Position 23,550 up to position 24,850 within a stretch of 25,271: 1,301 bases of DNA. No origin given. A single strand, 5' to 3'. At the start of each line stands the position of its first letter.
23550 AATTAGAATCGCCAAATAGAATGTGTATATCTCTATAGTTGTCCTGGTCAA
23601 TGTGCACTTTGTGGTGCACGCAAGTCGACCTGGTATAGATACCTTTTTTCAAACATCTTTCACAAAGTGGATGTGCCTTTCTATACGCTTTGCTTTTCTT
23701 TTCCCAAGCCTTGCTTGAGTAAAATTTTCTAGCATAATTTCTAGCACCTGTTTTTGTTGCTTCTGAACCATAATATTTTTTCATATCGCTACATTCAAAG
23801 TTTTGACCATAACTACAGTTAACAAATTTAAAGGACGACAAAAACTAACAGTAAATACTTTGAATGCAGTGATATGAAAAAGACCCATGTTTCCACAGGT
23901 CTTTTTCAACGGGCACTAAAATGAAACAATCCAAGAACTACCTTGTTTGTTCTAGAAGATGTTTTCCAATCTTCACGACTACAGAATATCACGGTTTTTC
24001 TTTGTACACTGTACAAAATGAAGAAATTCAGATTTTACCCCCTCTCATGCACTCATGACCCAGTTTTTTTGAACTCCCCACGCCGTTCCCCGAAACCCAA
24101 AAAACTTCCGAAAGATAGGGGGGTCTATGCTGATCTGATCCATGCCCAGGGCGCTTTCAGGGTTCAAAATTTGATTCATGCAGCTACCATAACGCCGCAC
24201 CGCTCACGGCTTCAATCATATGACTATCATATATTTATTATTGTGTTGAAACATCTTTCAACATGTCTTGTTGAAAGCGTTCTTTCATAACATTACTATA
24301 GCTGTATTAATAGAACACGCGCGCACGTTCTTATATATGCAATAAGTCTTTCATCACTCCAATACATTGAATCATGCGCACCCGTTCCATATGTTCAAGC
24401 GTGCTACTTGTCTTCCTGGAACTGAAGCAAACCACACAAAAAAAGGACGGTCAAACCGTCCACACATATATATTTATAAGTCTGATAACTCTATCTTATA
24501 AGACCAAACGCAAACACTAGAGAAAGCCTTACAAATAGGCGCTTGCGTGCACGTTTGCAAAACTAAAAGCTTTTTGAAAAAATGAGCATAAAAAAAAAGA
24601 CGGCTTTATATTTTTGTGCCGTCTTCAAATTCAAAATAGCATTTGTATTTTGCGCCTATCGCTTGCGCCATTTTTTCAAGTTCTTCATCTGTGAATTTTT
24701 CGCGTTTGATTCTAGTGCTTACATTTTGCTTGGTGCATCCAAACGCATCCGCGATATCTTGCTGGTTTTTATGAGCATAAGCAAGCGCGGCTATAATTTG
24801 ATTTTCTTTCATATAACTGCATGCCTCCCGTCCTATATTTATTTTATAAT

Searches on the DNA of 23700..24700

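Call 88: search_rna_families(source=window, start=23700, end=24700, threshold=evalue, max_evalue=1)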
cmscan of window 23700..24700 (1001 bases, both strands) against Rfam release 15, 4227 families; matches with E-value up to 1: 3.
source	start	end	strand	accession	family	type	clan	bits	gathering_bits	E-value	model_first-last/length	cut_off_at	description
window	23759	23898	-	RF04097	MIR2630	Gene; miRNA;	-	21.2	144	0.12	1-229/229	no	MIR2630 microRNA precursor family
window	23776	23880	-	RF04130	MIR7996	Gene; miRNA;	-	21.1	119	0.42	1-190/190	no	MIR7996 microRNA precursor family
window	23762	23896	+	RF04172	MIR8675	Gene; miRNA;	-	20.3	90.8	0.64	1-95/95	no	MIR8675 microRNA precursor family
